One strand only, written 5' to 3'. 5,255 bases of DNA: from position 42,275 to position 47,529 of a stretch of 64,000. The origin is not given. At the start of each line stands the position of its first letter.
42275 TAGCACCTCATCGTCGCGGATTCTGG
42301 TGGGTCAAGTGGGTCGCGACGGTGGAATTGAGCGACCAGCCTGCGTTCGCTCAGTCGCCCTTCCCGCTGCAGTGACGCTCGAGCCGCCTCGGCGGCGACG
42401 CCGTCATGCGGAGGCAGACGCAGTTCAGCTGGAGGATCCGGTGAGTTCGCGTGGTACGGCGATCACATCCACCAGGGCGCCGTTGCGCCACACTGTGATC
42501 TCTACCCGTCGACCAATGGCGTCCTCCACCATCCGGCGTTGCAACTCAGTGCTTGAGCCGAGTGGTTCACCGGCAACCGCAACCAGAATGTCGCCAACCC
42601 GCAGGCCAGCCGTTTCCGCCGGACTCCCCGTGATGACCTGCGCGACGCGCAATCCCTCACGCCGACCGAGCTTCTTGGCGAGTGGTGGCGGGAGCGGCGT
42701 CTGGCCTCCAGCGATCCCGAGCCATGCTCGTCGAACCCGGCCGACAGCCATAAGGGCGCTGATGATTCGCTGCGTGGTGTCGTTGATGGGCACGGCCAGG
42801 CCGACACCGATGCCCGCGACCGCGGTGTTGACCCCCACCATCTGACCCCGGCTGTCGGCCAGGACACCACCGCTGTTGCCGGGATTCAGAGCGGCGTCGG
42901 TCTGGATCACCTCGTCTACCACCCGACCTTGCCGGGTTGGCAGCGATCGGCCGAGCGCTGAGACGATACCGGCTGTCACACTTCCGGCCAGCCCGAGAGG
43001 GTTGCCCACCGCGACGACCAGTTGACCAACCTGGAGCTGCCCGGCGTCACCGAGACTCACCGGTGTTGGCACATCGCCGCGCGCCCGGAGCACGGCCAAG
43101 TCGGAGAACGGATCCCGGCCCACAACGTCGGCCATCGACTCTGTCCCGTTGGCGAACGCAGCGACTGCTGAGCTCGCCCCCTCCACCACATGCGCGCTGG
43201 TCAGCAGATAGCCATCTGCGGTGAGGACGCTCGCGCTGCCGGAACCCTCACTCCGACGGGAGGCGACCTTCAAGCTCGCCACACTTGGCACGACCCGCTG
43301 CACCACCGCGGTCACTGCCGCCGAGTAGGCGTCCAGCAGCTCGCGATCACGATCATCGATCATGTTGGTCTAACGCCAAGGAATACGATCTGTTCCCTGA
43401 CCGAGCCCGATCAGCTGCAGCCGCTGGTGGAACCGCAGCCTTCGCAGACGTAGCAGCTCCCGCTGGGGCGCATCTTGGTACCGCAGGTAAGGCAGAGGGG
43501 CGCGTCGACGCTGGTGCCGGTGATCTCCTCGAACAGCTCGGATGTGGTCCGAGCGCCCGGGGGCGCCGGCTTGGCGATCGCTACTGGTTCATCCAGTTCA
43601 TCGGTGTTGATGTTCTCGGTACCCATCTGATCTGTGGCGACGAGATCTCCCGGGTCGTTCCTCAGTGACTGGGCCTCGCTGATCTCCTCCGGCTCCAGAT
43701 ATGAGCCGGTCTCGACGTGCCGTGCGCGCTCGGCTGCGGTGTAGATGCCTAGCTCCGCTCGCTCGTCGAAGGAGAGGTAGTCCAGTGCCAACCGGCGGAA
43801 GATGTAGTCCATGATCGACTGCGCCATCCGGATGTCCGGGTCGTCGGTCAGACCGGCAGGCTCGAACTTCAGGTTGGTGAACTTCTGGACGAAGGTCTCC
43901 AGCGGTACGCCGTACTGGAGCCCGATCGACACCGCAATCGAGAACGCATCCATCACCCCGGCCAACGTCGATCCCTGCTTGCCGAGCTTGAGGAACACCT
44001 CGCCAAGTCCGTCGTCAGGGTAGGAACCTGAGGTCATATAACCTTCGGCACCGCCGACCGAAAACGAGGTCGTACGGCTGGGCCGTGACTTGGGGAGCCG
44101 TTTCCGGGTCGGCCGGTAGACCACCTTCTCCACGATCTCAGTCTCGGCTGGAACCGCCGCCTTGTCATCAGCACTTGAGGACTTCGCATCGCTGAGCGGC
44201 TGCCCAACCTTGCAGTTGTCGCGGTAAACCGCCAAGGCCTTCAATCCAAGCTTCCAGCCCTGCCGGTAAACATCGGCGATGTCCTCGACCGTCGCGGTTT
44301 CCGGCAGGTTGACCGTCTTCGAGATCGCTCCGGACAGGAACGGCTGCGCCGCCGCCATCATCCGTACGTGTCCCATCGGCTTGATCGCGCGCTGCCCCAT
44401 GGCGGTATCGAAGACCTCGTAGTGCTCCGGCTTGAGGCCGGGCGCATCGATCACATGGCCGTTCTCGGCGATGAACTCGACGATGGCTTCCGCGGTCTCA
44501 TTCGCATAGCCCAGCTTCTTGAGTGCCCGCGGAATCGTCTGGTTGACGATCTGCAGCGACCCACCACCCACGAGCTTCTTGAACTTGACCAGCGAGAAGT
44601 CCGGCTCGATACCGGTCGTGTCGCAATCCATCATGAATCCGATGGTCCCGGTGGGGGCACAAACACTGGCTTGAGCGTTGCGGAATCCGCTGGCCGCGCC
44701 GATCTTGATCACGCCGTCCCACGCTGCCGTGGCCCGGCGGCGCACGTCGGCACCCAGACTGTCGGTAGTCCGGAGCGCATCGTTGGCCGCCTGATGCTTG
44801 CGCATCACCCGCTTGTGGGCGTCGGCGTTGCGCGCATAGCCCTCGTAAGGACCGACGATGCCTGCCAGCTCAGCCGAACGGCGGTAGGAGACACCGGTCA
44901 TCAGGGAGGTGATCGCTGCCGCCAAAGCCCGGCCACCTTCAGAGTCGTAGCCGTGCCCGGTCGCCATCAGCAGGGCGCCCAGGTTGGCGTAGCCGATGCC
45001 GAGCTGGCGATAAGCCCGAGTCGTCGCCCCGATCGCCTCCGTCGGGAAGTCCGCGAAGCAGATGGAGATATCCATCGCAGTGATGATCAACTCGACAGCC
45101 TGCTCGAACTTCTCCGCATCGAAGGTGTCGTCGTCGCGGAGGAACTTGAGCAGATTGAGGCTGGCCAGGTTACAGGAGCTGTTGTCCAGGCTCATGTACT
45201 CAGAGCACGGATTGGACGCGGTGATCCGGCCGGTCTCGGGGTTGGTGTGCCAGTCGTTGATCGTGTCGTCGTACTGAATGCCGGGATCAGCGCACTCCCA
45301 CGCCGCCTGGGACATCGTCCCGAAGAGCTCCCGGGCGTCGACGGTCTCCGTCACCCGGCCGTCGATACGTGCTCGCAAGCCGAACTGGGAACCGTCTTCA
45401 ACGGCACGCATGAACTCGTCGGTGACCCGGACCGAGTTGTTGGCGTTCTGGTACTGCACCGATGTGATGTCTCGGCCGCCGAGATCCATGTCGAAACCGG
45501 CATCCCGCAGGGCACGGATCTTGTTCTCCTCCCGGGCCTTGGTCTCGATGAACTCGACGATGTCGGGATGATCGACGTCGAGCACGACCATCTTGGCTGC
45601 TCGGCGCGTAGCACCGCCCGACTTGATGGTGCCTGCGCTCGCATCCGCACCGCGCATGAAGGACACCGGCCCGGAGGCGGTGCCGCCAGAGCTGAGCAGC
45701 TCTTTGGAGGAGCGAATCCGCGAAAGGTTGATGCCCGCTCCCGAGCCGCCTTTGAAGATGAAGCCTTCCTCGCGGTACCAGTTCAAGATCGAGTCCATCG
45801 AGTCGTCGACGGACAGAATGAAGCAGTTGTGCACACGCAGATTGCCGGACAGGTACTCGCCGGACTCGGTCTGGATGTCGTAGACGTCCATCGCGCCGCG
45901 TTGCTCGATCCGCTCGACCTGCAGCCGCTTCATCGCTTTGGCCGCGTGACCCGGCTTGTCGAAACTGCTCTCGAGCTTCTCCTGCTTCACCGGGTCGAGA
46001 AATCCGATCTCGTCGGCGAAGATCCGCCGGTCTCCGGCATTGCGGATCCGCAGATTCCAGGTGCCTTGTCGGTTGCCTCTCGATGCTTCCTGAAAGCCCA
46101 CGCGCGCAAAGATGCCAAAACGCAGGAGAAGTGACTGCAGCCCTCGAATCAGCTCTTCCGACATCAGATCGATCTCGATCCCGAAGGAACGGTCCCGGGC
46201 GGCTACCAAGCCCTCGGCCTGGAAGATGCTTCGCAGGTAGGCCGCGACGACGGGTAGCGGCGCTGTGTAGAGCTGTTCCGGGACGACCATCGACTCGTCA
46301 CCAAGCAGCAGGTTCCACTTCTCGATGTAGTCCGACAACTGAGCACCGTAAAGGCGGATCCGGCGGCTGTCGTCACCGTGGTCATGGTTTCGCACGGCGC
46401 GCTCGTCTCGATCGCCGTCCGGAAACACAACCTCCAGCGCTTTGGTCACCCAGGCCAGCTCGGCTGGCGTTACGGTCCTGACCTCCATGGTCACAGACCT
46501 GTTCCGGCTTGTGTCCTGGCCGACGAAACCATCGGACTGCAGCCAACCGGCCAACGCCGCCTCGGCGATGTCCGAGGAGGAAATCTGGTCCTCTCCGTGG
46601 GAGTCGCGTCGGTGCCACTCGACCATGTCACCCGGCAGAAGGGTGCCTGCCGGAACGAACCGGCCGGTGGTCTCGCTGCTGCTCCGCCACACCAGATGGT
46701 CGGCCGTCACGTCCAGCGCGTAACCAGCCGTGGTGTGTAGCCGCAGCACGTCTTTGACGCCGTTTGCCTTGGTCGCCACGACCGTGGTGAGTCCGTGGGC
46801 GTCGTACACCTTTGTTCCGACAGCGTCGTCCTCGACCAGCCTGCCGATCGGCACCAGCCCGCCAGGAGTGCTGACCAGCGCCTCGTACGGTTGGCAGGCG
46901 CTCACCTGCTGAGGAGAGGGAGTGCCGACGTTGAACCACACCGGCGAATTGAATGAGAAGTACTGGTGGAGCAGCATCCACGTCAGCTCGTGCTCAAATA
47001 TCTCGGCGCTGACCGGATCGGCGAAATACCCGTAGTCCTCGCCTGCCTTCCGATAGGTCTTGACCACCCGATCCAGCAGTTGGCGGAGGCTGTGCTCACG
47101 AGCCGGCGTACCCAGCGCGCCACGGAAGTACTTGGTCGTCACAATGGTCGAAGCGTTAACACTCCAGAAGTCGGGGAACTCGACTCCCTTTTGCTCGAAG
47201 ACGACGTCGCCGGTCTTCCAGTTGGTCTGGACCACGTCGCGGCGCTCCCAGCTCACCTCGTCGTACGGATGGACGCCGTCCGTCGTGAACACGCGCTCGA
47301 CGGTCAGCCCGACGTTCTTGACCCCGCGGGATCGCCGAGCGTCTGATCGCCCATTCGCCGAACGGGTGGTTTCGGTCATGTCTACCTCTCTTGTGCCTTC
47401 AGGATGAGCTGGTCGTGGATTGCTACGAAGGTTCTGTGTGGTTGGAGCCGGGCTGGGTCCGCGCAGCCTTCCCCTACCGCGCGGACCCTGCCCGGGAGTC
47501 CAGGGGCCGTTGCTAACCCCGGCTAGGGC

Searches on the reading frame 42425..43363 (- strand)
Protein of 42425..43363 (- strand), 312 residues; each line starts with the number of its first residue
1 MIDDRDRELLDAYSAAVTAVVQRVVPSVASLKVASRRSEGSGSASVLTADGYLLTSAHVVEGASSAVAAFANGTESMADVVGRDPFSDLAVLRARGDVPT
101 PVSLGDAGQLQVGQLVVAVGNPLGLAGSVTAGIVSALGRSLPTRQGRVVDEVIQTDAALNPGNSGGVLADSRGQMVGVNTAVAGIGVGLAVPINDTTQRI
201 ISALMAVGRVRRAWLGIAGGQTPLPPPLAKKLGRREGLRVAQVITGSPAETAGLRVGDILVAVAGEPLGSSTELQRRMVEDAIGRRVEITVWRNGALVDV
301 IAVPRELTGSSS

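Call 81: search_protein_families(library=pfam, proteins=[window:42425-43363:-], max_evalue=0.00001)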
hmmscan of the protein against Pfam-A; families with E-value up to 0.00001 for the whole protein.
window:42425-43363:- (312 aa): 5 families
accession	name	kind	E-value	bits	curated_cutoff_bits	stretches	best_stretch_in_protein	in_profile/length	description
PF13365.12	Trypsin_2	-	7.9e-28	98.4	27.6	1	42-178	1-144/144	Trypsin-like peptidase domain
PF17820.7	PDZ_6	-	2.9e-14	53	27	1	240-293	2-54/54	PDZ domain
PF13180.12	PDZ_2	-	4.6e-12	46.5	27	1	235-299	11-75/80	PDZ domain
PF00089.32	Trypsin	-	1.2e-10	42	20.6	1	26-187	13-203/220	Trypsin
PF00595.29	PDZ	-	2.7e-06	28.1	23.2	0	235-289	24-78/81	PDZ domain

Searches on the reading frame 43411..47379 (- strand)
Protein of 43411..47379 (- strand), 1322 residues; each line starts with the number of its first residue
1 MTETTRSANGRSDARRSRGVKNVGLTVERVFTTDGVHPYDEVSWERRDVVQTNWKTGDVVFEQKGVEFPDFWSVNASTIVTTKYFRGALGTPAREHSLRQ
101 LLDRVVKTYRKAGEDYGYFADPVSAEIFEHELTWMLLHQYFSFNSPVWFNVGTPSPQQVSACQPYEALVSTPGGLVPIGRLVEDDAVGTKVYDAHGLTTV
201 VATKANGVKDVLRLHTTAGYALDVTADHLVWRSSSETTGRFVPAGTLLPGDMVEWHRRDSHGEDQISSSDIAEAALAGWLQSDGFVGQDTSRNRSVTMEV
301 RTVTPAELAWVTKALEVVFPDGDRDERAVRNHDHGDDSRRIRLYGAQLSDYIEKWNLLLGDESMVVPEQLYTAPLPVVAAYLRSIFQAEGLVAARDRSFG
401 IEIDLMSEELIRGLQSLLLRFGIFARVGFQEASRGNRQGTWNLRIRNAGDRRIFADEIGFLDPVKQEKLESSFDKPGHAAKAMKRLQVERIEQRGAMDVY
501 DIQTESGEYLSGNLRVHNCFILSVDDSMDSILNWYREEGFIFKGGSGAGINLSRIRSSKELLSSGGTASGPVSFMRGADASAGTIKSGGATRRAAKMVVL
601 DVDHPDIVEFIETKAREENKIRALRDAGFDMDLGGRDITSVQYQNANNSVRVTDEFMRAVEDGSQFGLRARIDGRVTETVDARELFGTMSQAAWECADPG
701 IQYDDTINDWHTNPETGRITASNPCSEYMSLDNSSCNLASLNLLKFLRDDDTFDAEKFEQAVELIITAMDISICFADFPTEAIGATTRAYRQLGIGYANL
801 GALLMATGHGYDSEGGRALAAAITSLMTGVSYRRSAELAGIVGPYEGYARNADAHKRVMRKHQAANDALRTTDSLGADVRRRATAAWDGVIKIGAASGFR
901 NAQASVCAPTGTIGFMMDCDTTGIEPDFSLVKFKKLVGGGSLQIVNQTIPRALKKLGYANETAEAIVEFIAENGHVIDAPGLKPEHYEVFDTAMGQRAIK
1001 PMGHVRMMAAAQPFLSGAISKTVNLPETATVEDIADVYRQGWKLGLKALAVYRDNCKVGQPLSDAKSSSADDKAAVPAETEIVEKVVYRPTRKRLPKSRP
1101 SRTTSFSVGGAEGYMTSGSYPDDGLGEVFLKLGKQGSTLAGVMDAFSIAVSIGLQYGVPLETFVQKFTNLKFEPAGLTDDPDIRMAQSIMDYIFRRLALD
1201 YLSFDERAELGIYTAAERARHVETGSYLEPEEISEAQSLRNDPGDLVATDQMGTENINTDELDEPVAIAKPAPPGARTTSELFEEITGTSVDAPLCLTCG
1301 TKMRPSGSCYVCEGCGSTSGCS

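Call 81: search_protein_families(library=pfam, proteins=[window:43411-47379:-], max_evalue=0.00001)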
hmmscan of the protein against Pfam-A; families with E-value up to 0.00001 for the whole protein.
window:43411-47379:- (1322 aa): 4 families
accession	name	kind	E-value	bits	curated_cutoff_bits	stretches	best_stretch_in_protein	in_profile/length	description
PF02867.20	Ribonuc_red_lgC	-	5.1e-146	487.8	23.9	1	518-1052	2-523/523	Ribonucleotide reductase, barrel domain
PF08471.15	Ribonuc_red_2_N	-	5e-18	65.6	27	1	56-139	1-103/103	Class II vitamin B12-dependent ribonucleotide reductase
PF14528.11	LAGLIDADG_3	-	2.5e-13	50.5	22.5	1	377-459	2-82/82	LAGLIDADG-like domain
PF12637.14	TSCPD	-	2e-11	44.5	22.8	1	1111-1199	14-86/88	TSCPD domain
